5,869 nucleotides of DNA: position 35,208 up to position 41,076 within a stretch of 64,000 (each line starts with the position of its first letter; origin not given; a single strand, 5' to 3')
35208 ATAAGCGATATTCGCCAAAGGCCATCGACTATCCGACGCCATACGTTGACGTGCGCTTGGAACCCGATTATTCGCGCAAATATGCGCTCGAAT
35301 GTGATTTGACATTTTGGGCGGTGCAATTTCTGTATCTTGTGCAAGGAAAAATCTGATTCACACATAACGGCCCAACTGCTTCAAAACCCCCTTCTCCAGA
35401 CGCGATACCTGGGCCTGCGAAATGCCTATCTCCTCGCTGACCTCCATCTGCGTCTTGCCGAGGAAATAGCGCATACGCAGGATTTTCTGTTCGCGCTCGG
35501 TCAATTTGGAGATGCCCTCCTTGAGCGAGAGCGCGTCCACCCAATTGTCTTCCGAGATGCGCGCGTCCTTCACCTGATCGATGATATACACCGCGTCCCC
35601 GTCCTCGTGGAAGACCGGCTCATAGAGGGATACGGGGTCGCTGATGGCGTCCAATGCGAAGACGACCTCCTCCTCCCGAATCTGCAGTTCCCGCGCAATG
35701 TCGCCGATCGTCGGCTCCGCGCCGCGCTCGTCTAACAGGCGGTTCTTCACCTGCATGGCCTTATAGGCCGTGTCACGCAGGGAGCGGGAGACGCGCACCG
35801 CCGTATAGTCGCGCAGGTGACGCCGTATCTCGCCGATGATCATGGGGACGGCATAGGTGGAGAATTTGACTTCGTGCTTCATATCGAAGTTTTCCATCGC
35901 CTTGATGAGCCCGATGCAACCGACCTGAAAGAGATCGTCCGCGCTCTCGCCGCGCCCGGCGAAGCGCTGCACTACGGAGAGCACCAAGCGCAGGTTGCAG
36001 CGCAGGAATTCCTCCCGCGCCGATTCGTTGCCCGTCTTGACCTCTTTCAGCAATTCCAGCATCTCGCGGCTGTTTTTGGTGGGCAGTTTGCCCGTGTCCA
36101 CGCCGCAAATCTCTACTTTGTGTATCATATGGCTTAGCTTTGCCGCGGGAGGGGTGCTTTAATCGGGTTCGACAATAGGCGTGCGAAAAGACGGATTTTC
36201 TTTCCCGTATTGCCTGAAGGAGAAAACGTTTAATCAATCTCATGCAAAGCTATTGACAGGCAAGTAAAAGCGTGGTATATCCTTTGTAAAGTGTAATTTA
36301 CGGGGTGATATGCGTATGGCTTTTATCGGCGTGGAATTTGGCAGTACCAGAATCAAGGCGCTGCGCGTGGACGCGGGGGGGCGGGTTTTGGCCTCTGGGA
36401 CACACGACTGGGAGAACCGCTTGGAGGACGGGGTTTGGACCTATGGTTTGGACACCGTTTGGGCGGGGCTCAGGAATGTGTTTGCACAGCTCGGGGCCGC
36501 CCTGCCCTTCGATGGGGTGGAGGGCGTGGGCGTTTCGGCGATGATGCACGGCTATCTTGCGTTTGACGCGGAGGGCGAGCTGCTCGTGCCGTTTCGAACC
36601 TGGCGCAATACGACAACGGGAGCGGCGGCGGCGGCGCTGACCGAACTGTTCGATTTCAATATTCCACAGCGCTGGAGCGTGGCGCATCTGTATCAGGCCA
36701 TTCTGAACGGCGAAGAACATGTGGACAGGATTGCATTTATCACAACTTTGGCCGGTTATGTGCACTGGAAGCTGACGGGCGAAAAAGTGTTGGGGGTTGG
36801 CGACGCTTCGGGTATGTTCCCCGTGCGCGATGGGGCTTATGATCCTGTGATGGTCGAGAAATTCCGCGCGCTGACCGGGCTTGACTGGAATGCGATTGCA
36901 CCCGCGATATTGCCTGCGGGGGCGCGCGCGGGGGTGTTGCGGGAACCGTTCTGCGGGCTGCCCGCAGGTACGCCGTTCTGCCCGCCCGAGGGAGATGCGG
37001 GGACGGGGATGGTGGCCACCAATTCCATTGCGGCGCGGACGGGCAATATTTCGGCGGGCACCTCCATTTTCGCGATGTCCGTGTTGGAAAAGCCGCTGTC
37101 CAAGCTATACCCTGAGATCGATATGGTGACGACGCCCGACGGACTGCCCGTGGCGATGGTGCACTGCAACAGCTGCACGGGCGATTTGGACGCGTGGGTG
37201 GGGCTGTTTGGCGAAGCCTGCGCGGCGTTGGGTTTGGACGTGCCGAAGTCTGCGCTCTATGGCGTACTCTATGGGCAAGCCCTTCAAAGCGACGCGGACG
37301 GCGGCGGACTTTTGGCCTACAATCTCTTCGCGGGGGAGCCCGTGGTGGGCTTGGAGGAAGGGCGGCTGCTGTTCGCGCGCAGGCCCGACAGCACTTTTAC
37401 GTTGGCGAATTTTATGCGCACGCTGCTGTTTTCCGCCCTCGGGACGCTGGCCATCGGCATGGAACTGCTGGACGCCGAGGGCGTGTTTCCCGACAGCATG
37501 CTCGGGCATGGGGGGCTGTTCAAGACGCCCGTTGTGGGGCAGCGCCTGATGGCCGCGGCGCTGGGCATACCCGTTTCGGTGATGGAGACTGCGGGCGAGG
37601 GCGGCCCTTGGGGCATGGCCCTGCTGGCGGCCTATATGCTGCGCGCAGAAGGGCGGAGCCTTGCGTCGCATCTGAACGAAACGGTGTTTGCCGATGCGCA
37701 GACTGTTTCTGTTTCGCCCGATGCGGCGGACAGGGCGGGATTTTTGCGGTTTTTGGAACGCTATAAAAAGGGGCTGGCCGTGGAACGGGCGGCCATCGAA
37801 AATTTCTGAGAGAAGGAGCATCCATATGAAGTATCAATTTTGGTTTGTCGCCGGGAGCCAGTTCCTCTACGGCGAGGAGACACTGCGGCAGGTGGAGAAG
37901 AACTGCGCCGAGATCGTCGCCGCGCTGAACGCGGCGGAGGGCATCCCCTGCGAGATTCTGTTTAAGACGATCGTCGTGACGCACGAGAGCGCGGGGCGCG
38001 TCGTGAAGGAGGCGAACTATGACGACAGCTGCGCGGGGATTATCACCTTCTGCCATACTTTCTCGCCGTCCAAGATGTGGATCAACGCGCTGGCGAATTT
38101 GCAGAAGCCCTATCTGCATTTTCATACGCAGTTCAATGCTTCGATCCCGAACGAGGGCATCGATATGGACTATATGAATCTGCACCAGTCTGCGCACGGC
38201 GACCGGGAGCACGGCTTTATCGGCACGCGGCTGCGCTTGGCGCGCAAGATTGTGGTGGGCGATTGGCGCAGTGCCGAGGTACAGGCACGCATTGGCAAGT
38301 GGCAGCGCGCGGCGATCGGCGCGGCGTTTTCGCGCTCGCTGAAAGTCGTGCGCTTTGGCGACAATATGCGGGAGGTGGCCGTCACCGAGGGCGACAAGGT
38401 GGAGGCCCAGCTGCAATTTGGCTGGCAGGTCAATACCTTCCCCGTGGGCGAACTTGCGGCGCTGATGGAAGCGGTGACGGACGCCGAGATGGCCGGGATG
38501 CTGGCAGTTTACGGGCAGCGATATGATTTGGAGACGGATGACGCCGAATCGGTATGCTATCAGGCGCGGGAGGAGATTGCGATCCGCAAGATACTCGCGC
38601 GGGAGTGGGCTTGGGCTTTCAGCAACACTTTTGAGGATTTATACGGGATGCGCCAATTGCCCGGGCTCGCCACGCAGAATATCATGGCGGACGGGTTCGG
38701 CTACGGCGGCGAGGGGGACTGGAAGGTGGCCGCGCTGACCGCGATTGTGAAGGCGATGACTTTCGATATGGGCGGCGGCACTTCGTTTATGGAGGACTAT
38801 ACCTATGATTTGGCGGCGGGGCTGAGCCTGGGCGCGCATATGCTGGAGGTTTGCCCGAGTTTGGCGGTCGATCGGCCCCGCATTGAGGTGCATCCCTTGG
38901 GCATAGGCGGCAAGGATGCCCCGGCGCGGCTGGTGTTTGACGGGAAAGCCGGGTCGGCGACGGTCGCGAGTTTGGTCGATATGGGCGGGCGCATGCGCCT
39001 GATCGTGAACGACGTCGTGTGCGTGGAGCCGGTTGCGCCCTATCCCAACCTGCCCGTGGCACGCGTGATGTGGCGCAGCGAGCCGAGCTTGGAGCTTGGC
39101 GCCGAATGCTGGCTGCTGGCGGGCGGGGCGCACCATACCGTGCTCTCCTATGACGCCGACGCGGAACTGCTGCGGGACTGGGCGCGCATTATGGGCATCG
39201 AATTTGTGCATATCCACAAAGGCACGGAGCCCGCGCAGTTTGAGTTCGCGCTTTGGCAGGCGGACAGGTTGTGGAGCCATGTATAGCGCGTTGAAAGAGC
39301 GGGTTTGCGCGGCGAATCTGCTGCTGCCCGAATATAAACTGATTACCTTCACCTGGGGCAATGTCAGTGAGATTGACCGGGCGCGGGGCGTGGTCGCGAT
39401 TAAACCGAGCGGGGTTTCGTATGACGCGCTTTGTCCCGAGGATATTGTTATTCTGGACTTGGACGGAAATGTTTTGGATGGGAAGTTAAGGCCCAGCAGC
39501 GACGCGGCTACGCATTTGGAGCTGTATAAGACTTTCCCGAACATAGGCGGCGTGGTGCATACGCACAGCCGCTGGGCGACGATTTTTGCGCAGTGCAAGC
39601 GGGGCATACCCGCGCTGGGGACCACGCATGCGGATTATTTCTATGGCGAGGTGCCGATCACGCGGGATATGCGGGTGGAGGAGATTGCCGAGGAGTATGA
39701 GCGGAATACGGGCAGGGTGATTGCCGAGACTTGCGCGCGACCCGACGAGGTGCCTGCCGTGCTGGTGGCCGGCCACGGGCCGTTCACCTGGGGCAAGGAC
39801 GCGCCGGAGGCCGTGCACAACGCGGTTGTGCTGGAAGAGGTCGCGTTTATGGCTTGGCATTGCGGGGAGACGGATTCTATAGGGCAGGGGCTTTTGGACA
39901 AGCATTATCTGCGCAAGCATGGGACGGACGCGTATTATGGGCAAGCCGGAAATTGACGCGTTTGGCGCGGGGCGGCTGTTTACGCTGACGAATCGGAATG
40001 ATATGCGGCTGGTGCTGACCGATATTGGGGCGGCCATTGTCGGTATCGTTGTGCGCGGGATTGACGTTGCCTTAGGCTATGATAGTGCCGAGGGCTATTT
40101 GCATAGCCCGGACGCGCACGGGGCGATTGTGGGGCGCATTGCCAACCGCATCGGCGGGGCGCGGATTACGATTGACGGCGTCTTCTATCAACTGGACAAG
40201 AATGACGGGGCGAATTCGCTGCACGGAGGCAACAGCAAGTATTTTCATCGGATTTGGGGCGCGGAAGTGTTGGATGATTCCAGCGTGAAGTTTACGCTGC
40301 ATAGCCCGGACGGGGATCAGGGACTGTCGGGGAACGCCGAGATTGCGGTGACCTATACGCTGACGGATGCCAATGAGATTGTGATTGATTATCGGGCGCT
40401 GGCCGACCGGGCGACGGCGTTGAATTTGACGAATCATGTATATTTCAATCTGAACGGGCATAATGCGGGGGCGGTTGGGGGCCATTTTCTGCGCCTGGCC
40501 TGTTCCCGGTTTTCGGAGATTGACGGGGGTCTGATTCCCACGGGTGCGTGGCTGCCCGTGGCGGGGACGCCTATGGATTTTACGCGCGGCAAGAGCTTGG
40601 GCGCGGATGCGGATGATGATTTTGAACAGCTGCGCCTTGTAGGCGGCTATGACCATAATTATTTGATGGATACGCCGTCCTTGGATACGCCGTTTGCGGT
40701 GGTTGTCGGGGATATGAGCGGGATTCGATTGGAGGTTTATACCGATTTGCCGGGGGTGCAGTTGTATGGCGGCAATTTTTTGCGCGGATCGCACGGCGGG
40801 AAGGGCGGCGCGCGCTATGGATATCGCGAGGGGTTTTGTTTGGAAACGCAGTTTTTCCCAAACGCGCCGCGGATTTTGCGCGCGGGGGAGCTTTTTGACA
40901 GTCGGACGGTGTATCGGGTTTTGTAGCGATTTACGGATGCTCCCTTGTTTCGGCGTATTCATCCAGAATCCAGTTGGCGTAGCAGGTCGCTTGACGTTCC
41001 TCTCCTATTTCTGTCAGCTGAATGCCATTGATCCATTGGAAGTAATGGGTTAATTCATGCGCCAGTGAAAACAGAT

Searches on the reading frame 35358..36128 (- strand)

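Call 27: search_protein_families(library=pfam, proteins=[window:35358-36128:-], max_evalue=0.00001)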
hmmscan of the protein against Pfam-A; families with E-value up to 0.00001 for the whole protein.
window:35358-36128:- (256 aa): 4 families
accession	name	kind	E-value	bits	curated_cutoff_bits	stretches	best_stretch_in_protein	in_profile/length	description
PF04542.20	Sigma70_r2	-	1.6e-19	69.9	24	1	43-108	3-68/71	Sigma-70 region 2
PF04545.22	Sigma70_r4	-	8.9e-12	44.8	24.1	1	206-252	2-48/50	Sigma-70, region 4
PF04539.22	Sigma70_r3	-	9.2e-09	35.7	25.3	1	122-178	4-61/78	Sigma-70 region 3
PF08281.18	Sigma70_r4_2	-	6.7e-07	29.3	25.7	1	202-241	4-43/54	Sigma-70, region 4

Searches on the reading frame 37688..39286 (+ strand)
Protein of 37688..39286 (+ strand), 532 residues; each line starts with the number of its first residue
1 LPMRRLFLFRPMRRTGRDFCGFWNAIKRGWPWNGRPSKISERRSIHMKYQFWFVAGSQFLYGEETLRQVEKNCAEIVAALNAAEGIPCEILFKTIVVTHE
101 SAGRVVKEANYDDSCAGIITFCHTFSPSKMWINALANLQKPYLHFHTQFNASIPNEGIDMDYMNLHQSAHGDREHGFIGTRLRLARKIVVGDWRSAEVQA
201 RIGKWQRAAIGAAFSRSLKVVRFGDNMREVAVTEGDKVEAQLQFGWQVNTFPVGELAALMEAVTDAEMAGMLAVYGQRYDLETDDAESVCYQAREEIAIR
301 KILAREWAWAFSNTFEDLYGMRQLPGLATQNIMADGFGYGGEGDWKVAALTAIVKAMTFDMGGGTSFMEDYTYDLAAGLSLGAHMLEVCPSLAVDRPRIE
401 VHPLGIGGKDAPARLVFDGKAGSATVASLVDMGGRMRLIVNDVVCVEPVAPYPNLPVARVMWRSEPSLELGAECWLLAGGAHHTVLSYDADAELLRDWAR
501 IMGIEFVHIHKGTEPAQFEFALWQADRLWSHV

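Call 28: search_protein_families(library=pfam, proteins=[window:37688-39286:+], max_evalue=0.00001)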
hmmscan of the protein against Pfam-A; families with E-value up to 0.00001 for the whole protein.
window:37688-39286:+ (532 aa): 3 families
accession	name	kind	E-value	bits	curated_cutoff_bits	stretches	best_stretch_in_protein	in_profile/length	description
PF02610.21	AraA_N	-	1.7e-73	246.3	24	1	49-213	1-165/168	L-arabinose isomerase N-terminal domain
PF11762.14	Arabinose_Iso_C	-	1.4e-60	203.7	25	1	364-505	1-144/144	L-arabinose isomerase C-terminal domain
PF24856.1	AraA_central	-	5.3e-57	192.9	24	1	219-358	1-146/148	L-arabinose isomerase central domain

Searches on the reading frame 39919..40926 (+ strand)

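Call 28: search_protein_families(library=pfam, proteins=[window:39919-40926:+], max_evalue=0.00001)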
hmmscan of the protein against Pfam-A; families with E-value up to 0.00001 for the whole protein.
window:39919-40926:+ (335 aa): 1 family
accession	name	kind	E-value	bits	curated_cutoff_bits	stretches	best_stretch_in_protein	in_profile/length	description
PF01263.26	Aldose_epim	-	2.2e-64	218.2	27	1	20-331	2-297/299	Aldose 1-epimerase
